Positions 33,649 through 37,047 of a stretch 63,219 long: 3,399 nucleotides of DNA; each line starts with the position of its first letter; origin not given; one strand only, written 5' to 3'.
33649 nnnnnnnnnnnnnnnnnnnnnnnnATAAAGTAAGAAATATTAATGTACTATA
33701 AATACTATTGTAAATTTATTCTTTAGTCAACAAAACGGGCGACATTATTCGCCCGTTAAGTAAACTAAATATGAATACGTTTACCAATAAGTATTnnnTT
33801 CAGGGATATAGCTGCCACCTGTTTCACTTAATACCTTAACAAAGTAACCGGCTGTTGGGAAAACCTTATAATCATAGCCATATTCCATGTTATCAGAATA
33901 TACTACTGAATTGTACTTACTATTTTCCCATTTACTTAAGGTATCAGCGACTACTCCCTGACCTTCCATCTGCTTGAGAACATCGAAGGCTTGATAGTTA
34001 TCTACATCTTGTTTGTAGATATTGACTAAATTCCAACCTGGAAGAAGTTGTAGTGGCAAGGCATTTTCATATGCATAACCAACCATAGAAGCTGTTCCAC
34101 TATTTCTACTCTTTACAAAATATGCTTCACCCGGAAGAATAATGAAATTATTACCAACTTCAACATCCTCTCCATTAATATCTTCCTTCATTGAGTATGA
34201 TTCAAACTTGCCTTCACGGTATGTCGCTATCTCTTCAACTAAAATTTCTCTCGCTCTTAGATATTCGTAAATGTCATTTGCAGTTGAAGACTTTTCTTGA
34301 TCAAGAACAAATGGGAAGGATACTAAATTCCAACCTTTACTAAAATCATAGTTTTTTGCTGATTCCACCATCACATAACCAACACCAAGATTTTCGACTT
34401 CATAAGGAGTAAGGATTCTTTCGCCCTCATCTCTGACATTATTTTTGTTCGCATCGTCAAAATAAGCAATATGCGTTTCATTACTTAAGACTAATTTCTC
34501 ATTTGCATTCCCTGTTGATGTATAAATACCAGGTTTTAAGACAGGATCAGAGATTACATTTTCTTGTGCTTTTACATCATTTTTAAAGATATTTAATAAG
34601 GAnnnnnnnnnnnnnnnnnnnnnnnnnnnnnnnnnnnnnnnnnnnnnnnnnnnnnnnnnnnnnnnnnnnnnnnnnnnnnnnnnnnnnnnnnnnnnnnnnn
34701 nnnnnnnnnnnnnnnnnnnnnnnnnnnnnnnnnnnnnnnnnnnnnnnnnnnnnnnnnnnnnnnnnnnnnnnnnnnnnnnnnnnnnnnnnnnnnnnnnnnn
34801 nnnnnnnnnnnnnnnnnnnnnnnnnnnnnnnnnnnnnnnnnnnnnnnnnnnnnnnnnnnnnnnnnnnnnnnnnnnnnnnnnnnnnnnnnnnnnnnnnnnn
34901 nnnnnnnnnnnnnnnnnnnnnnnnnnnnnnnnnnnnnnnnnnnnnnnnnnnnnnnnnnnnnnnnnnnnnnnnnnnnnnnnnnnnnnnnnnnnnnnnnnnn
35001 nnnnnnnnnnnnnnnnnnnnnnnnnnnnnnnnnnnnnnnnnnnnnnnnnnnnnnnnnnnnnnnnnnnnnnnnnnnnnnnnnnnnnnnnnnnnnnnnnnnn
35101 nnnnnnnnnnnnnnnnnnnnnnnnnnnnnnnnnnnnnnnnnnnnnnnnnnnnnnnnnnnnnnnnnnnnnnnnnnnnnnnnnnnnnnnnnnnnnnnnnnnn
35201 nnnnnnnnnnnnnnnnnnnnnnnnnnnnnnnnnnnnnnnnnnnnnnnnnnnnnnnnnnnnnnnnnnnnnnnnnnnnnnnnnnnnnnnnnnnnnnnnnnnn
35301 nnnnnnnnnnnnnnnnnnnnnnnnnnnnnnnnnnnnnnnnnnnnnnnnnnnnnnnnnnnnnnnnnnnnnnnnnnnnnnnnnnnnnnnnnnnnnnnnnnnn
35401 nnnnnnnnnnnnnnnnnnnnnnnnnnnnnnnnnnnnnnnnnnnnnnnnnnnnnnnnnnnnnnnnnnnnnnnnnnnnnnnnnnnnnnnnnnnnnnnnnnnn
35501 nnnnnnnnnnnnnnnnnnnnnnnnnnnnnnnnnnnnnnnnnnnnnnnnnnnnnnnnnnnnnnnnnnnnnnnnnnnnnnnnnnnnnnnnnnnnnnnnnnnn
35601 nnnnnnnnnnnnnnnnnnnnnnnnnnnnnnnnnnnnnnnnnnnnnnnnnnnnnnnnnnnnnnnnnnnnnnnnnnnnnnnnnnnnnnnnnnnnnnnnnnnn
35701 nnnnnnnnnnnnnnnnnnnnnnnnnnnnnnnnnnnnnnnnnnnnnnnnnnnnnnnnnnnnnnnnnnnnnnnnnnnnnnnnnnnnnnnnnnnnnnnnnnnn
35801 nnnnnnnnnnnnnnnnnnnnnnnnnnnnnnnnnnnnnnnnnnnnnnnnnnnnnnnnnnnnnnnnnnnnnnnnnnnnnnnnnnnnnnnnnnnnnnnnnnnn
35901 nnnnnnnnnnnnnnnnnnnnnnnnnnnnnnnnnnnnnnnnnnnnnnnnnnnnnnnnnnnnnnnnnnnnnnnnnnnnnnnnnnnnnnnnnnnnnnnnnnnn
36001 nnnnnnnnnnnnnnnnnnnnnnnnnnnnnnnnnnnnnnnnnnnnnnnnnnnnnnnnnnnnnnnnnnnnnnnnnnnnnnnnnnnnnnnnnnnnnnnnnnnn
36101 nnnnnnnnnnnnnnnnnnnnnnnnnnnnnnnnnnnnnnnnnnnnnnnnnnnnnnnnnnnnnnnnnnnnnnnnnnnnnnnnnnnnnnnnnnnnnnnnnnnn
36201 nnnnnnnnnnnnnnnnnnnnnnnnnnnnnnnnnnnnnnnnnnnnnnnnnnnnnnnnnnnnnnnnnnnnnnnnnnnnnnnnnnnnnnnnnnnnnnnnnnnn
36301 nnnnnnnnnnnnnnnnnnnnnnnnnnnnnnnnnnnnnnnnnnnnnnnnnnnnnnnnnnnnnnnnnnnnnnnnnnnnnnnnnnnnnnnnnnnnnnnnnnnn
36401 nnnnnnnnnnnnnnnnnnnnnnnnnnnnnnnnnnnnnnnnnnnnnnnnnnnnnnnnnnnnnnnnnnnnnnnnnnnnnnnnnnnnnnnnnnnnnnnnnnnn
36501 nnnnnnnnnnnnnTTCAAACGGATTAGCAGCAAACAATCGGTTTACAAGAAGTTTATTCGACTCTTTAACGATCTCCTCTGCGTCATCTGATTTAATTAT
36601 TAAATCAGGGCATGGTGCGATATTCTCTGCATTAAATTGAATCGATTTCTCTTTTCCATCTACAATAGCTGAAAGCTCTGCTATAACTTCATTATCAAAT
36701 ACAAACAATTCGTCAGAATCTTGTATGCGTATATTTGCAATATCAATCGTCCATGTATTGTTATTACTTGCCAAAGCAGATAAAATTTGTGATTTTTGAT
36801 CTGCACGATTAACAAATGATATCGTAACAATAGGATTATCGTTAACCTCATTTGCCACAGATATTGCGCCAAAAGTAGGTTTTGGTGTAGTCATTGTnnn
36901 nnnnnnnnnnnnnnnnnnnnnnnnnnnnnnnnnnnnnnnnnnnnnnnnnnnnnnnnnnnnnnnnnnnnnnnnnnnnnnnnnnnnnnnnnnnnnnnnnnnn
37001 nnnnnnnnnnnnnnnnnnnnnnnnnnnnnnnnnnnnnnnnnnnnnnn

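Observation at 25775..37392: Tandem triad of giant cysteine-rich, N-terminally anchored paralogs: candidate undescribed surface host-interaction or lytic system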

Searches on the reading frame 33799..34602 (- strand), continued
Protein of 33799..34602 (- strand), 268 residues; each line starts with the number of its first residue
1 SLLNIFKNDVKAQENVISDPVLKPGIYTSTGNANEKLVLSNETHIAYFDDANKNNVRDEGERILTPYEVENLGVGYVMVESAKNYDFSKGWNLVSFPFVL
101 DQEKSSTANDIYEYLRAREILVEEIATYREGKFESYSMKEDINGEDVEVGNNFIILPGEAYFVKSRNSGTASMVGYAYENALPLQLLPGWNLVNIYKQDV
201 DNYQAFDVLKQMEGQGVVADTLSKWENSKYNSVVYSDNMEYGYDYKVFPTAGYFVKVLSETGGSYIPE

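Call 99: list_cluster_members(proteins=[P0004, P0006, P0009, P0013, P0084, P0071, P0091, P0146, P0034, P0024])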
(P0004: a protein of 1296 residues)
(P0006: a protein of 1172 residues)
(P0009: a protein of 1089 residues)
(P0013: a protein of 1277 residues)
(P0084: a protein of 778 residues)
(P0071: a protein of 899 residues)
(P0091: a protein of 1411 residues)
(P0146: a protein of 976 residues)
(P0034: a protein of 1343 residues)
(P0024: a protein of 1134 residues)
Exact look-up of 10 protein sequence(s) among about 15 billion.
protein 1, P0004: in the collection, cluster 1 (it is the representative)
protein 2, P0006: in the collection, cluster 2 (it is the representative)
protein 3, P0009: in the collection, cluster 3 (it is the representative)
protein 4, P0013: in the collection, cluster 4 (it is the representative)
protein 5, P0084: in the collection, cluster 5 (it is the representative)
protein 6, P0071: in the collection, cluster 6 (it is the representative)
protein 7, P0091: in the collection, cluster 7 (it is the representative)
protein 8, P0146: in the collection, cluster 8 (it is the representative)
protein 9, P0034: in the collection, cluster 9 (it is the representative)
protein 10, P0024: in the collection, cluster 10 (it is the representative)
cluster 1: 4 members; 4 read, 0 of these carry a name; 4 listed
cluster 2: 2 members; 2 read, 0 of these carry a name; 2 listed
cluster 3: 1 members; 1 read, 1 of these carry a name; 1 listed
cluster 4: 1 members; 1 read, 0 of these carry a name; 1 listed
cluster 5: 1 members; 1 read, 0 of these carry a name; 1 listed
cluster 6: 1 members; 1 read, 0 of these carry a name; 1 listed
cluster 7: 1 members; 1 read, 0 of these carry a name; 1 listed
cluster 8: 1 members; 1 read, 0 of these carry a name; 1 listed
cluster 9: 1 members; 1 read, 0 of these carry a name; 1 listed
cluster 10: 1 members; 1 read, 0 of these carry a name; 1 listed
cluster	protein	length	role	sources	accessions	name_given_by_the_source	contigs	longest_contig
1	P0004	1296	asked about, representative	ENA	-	-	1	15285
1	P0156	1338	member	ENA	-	-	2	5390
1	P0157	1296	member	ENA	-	-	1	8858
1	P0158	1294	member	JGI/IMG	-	-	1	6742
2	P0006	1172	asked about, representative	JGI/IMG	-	-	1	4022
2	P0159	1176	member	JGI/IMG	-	-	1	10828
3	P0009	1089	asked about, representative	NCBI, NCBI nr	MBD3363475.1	hypothetical protein GF362_07205 [Candidatus Dojkabacteria bacterium] | hypothetical protein [Candidatus Dojkabacteria bacterium]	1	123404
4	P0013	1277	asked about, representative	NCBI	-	-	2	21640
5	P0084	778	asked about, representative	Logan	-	-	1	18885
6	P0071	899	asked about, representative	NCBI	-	-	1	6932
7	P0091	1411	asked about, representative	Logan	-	-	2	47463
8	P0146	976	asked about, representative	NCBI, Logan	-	-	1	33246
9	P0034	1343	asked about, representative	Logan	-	-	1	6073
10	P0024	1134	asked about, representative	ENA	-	-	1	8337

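Call 100: find_encoding_contigs(protein=P0084, flank=10000, max_places=2)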
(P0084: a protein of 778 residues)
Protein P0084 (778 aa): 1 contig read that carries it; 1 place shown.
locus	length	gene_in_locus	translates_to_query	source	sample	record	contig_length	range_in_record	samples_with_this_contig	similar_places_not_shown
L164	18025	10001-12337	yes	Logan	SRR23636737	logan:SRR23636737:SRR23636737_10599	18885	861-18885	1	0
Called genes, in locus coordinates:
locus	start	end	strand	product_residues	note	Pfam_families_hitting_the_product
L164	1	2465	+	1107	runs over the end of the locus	?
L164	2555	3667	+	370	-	PF01321:Creatinase_N, PF00557:Peptidase_M24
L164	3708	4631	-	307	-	PF03486:HI0933_like (faint), PF07992:Pyr_redox_2, PF13738:Pyr_redox_3, PF00070:Pyr_redox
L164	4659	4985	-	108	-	PF00085:Thioredoxin, PF13098:Thioredoxin_2 (weak)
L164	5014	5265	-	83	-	PF02583:Trns_repr_metal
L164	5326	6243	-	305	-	-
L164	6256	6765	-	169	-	PF00588:SpoU_methylase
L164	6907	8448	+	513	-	PF01676:Metalloenzyme, PF06415:iPGM_N, PF00884:Sulfatase (faint)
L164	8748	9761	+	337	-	PF02661:Fic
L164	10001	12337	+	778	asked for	PF01551:Peptidase_M23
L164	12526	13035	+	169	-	PF04542:Sigma70_r2, PF08281:Sigma70_r4_2, PF04545:Sigma70_r4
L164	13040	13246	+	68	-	-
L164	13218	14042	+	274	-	PF05552:MS_channel_1st_1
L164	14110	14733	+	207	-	PF04087:DUF389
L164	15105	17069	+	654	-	-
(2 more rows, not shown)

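Call 101: find_encoding_contigs(protein=P0091, flank=10000, max_places=2)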
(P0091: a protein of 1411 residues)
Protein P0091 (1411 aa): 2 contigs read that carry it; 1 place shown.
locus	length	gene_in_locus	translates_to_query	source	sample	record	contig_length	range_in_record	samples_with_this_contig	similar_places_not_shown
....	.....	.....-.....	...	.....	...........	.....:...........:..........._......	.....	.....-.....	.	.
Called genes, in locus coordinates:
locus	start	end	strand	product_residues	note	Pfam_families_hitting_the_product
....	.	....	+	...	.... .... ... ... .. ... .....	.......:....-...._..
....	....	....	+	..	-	-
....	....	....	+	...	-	-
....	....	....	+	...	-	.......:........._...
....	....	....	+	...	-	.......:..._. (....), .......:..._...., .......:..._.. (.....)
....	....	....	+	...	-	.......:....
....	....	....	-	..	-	-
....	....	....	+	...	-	-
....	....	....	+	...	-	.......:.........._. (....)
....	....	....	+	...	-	-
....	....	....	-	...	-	-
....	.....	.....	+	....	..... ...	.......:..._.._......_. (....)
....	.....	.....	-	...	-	-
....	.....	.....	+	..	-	-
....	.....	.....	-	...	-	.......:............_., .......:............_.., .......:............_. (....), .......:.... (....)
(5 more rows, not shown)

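Call 102: find_encoding_contigs(protein=P0146, flank=10000, max_places=2)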
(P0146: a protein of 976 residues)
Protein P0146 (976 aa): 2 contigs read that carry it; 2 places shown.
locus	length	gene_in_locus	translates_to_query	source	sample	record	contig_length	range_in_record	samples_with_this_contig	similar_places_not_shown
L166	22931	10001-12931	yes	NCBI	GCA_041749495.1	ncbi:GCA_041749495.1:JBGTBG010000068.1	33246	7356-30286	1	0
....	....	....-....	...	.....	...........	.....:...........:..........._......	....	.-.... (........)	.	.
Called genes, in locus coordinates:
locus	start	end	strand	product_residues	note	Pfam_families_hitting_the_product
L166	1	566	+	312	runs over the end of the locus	PF01757:Acyl_transf_3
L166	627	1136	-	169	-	PF07690:MFS_1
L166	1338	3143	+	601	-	PF09587:PGA_cap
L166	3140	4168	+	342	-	PF00089:Trypsin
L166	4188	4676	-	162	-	PF02397:Bac_transf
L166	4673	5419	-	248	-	PF20966:MASE6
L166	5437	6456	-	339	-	-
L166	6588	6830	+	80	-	-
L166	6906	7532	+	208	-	-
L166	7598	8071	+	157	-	PF12146:Hydrolase_4, PF12697:Abhydrolase_6 (weak)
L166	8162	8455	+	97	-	-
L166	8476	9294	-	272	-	-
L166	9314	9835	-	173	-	-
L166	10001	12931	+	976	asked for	-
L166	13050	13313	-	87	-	-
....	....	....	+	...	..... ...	-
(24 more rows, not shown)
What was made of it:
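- Related genomes separately encode FtsEX with M23 (calls 101, 102). Related genomes already have FtsEX with M23 (calls 101, 102).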

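Call 107: search_solved_structures(query=A7, max_evalue=10, show_alignments=1)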
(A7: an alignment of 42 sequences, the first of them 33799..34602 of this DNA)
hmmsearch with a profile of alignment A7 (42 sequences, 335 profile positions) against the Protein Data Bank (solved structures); distinct sequences matched with E-value up to 10: 4.
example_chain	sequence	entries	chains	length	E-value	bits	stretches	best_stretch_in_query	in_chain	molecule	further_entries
5h8k_A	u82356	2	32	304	0.76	12.2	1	160-216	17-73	N-carbamoylputrescine amidohydrolase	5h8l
5h8i_A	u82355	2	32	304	0.76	12.2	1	160-216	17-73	N-carbamoylputrescine amidohydrolase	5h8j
6sjw_A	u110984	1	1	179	0.85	12.1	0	109-132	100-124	Iron-regulated protein FrpC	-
6sjx_A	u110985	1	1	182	0.87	12.1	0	109-132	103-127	Iron-regulated protein FrpC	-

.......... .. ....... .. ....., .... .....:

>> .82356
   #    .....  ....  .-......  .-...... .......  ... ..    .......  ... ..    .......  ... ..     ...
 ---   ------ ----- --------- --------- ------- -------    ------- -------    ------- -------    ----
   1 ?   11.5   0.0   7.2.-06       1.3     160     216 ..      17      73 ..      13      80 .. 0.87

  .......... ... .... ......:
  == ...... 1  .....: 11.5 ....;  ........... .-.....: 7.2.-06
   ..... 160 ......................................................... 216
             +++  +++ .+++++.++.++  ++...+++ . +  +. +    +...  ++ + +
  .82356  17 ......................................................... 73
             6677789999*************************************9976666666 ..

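Call 109: find_encoding_contigs(protein=P0003, flank=2000, max_places=4)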
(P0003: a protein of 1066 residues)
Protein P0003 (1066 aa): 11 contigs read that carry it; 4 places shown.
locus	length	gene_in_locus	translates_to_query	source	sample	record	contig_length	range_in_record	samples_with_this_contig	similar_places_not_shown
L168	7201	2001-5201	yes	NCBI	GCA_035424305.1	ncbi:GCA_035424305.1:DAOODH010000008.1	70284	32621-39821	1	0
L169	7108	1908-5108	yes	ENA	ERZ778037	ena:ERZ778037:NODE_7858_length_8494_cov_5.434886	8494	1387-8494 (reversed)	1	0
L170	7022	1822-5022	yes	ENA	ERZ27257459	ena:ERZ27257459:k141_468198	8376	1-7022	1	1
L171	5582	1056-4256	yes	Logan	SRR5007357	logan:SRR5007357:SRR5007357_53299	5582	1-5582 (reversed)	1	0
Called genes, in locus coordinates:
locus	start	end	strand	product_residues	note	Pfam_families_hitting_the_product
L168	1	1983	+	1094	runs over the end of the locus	PF16656:Pur_ac_phosph_N (weak)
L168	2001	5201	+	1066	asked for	PF16656:Pur_ac_phosph_N (weak)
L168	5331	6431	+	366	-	-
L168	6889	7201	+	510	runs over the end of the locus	PF12072:RNase_Y_N, PF00013:KH_1 (faint), PF01966:HD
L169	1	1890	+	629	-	?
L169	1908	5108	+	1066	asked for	PF16656:Pur_ac_phosph_N (weak)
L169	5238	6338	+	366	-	-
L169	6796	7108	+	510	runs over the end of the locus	PF12072:RNase_Y_N, PF00013:KH_1 (faint), PF01966:HD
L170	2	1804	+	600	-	?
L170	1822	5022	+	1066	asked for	PF16656:Pur_ac_phosph_N (weak)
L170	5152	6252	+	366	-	-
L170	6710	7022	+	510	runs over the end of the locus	PF12072:RNase_Y_N, PF00013:KH_1 (faint), PF01966:HD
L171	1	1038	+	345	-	?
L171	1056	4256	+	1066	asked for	PF16656:Pur_ac_phosph_N (weak)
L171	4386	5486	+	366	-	-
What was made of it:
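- Tried and rejected: The window's class is therefore inferred from where the family occurs and from W3 sitting on NCBI assembly GCA_035424305.1 (call 109).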

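Call 113: search_protein_families(library=phrogs, proteins=[window:33799-34602:-], max_evalue=0.1)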
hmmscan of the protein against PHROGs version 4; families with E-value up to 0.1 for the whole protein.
window:33799-34602:- (268 aa): 0 families

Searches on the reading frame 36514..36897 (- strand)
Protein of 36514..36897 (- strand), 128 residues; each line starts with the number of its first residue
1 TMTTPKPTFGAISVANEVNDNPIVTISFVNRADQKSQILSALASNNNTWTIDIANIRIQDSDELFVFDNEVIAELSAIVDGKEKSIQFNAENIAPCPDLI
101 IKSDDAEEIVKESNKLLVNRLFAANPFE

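Call 106: search_solved_structures(query=A13, max_evalue=10, show_alignments=1)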
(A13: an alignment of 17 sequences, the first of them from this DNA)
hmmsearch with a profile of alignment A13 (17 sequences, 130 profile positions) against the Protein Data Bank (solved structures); distinct sequences matched with E-value up to 10: 5.
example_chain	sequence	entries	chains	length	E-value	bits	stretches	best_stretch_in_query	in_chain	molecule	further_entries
4p99_A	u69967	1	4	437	6e-07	32.9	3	37-106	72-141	MpAFP_RII tetra-tandemer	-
6i5o_A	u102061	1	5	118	0.49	13.8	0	34-63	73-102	SPBc2 prophage-derived uncharacterized protein YomS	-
4xp8_A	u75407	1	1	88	0.74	13.2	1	21-69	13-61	EtgA protein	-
5irb_A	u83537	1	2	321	1.1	12.6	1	37-91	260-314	RTX-adhesin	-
4mkm_A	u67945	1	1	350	1.3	12.4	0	24-93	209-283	Putative surface anchored protein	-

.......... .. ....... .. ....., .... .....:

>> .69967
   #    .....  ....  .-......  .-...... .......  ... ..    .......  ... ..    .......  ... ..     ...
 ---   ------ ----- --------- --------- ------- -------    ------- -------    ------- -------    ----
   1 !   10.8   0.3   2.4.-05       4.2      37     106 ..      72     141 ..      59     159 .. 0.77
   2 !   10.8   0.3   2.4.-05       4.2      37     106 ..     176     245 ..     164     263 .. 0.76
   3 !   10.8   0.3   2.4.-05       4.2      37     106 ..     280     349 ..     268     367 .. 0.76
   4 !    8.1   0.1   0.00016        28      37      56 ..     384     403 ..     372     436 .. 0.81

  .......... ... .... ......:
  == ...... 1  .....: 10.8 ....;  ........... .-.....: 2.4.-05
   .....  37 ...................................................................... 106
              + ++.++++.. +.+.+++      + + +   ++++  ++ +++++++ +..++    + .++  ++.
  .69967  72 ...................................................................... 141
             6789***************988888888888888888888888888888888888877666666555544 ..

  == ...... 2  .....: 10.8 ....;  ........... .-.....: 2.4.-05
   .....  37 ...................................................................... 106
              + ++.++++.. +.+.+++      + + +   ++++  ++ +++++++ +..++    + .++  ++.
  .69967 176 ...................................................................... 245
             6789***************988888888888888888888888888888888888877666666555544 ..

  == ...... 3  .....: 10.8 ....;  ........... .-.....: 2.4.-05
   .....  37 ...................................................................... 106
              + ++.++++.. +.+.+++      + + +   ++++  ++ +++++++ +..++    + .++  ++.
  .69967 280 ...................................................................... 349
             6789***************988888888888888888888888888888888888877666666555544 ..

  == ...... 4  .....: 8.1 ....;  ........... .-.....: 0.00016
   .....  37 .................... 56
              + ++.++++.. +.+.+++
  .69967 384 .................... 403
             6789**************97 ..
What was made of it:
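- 36538..36897 (-): W1 second beta-sandwich (residues 166-285), starting TPKPTFG. A profile of 17 family sequences best matches the Ig-like extender domains of the Ca2+-stabilised adhesin MpAFP RII (4p99): summed E 6e-7, each repeat weak (call 106).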
